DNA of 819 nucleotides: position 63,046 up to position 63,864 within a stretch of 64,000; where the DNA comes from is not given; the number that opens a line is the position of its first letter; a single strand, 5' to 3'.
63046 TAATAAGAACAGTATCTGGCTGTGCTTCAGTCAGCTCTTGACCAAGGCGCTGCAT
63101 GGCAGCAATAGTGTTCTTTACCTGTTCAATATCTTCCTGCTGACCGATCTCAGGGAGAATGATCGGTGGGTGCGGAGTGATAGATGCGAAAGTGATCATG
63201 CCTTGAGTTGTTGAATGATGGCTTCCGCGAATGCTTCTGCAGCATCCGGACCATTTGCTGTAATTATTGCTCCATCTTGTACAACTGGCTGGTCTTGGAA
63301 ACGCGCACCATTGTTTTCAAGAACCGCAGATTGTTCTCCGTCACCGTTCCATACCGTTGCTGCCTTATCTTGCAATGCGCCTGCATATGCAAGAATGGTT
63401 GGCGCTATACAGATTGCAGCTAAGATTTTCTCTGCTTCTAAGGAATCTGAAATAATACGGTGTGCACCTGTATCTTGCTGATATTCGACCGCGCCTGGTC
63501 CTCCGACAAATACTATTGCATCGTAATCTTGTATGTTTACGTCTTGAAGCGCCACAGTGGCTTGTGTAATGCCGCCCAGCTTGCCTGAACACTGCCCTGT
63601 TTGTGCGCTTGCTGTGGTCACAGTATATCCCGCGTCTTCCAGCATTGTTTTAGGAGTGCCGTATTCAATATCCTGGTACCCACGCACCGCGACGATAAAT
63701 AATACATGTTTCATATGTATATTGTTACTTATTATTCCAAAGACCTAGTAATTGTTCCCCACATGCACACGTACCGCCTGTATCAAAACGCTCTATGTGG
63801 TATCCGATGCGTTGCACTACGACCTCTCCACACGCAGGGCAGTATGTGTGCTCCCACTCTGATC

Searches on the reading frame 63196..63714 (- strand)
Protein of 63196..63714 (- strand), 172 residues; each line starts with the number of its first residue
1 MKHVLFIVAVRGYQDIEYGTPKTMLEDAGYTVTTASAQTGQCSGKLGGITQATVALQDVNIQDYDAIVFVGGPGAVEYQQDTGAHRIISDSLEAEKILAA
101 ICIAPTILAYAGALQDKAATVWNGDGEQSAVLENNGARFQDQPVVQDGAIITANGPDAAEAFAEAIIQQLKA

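Call 29: find_encoding_contigs(protein=window:63196-63714:-, flank=10000, max_places=4)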
Protein window:63196-63714:- (172 aa): no gene with exactly this product is on record in the collection.
